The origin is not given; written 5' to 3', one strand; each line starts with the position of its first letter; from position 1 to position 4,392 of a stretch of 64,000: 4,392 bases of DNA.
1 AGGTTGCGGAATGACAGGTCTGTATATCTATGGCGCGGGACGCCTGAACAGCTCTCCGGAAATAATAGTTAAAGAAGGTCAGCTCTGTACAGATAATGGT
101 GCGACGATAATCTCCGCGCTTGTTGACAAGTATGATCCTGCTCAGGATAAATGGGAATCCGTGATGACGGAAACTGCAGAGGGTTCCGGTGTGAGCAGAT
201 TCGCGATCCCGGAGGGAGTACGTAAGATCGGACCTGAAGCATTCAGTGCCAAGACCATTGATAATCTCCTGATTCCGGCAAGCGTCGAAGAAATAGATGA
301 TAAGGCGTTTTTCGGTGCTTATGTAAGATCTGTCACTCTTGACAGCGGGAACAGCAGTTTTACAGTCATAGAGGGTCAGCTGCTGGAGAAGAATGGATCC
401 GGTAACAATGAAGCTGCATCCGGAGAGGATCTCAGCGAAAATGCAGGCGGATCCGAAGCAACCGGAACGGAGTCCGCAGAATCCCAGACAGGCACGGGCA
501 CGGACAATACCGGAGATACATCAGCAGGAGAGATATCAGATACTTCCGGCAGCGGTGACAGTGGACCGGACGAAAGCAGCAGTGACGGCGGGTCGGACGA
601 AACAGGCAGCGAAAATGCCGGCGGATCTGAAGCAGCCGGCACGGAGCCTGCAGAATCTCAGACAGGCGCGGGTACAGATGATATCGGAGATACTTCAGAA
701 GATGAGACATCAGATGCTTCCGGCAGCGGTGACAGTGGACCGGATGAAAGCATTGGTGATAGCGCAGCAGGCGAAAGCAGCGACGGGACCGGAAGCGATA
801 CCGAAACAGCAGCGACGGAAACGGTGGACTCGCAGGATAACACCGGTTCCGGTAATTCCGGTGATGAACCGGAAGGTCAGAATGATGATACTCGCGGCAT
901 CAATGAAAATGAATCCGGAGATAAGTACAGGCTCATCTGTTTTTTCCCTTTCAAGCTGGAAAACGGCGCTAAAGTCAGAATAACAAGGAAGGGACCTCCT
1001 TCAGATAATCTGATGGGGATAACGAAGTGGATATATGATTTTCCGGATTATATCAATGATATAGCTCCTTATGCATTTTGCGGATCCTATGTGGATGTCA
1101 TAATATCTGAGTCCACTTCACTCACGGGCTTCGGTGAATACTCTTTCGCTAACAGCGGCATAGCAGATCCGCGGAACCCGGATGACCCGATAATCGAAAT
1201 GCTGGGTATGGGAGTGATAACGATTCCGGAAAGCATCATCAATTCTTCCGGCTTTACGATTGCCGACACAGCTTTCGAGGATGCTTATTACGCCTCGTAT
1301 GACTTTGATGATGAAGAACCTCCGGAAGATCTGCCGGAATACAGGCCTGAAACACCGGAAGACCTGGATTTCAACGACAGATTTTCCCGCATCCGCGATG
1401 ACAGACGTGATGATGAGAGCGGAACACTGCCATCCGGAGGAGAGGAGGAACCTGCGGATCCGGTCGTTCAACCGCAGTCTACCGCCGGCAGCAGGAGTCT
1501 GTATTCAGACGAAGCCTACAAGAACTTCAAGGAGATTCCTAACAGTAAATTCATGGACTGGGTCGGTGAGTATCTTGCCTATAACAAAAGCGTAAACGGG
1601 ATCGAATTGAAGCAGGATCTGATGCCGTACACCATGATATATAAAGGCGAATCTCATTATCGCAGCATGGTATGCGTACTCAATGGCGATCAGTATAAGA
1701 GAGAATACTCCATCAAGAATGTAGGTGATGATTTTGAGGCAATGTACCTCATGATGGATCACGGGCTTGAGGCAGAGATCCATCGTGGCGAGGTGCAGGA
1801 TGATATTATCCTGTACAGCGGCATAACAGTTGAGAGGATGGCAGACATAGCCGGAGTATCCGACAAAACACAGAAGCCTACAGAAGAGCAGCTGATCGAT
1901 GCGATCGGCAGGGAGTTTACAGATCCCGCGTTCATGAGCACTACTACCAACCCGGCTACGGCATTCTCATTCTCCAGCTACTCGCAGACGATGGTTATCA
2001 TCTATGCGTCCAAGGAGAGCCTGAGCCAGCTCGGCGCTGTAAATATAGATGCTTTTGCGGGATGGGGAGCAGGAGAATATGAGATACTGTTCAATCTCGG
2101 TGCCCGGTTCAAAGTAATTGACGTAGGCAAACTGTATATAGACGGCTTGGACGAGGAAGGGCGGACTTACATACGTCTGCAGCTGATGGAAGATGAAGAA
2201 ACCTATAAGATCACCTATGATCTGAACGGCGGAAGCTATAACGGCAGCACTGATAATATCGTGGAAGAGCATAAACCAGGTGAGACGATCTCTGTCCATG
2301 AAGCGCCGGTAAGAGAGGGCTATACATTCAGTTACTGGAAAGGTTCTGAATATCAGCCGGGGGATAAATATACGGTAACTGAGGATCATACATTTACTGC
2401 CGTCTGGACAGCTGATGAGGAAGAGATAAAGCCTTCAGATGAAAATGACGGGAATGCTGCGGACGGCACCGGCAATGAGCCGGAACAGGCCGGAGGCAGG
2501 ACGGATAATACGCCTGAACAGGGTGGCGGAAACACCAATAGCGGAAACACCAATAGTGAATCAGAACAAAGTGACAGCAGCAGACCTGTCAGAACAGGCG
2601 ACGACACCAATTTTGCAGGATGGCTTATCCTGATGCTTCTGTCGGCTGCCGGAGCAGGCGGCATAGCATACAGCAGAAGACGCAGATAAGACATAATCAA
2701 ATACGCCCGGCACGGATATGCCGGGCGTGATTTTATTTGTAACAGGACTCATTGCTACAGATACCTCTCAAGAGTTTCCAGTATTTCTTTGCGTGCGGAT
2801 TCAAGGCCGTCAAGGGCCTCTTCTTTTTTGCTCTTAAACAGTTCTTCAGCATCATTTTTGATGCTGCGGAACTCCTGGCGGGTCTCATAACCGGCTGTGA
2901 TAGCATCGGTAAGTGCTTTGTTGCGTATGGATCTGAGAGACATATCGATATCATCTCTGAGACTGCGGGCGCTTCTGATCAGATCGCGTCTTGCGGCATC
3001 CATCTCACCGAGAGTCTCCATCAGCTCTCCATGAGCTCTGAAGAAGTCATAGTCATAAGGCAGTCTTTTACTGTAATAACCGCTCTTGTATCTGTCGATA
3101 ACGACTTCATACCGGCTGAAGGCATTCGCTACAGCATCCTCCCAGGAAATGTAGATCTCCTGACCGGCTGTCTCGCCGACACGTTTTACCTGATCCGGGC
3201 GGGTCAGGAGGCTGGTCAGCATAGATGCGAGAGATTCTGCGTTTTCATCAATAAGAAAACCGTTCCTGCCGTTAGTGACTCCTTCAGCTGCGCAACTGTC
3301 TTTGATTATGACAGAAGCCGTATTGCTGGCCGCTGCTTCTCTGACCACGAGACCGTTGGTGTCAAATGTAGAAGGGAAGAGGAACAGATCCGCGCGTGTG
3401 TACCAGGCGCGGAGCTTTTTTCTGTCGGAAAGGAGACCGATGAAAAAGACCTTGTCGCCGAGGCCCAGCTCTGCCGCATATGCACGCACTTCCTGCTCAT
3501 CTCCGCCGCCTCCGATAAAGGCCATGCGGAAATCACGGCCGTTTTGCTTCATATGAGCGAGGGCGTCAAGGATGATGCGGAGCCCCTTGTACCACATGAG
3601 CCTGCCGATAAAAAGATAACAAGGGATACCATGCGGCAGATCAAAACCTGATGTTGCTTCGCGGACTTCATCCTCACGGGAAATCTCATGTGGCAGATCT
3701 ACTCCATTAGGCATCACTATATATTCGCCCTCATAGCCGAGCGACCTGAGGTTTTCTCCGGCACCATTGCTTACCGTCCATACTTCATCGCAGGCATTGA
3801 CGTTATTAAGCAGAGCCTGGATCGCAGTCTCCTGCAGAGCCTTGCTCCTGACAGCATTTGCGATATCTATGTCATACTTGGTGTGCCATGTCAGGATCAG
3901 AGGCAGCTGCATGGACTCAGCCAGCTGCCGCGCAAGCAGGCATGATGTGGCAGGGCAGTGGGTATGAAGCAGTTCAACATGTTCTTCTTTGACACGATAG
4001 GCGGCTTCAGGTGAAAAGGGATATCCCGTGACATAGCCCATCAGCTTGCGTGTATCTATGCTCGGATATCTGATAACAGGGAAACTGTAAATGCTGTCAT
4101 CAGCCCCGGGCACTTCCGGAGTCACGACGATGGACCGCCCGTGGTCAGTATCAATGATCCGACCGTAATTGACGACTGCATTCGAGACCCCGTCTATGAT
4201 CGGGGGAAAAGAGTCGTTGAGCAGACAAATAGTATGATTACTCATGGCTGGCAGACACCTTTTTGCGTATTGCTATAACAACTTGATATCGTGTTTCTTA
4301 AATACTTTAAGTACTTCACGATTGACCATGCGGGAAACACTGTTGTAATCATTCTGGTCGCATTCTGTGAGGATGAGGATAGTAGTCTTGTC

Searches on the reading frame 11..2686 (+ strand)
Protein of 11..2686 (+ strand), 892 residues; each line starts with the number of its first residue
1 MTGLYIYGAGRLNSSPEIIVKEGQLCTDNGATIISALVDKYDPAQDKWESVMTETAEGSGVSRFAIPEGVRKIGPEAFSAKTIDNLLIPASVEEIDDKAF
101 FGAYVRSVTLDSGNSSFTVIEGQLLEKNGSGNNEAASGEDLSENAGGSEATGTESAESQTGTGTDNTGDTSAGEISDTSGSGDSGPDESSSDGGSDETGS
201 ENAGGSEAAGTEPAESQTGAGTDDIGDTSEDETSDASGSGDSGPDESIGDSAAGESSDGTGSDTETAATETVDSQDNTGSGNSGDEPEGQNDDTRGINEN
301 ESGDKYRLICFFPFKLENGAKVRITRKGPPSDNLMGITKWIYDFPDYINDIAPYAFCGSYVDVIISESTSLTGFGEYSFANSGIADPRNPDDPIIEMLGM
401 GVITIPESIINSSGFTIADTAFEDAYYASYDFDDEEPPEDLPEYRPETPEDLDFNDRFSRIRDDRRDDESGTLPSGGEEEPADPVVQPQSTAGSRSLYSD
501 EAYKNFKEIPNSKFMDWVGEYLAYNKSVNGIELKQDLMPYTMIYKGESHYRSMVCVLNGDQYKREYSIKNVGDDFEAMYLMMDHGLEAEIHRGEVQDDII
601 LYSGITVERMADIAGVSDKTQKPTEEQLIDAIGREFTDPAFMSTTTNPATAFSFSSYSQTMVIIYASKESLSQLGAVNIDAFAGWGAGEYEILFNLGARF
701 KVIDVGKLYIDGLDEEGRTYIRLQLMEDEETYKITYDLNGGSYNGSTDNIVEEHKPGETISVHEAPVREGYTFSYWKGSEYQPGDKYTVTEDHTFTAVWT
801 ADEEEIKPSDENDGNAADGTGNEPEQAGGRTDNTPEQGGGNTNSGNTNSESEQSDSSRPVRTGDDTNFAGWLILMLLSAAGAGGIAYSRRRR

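Call 12: search_protein_families(library=pfam, proteins=[window:11-2686:+], max_evalue=0.00001)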
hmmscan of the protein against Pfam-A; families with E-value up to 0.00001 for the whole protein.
window:11-2686:+ (892 aa): 3 families
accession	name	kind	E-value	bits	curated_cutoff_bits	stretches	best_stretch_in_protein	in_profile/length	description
PF09479.16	Flg_new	-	1.5e-10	41.5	27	1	732-797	1-64/65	Listeria-Bacteroides repeat domain (List_Bact_rpt)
PF13306.12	LRR_5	-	2.3e-09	37.7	27.7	0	61-113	13-66/127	BspA type Leucine rich repeat region (6 copies)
PF03496.20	ADPrib_exo_Tox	-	9.1e-06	25.6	23.4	0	586-721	61-187/196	ADP-ribosyltransferase exoenzyme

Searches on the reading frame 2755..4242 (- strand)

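Call 12: search_protein_families(library=pfam, proteins=[window:2755-4242:-], max_evalue=0.00001)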
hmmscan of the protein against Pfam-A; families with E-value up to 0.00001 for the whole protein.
window:2755-4242:- (495 aa): 5 families
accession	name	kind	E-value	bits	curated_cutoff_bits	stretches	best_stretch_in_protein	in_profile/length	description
PF00534.26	Glycos_transf_1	-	9.9e-29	100.5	26.4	1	207-359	16-169/172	Glycosyl transferases group 1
PF13692.12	Glyco_trans_1_4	-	1.7e-23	83.9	27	1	209-347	4-141/142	Glycosyl transferases group 1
PF13439.12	Glyco_transf_4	-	3.8e-15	56.8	28.5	1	17-183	2-168/170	Glycosyltransferase Family 4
PF13579.12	Glyco_trans_4_4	-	1.5e-07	32.4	29.7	1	42-180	33-158/158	Glycosyl transferase 4-like domain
PF20706.3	GT4-conflict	-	5.5e-07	29.3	26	1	203-322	194-320/385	Family 4 Glycosyltransferase in conflict systems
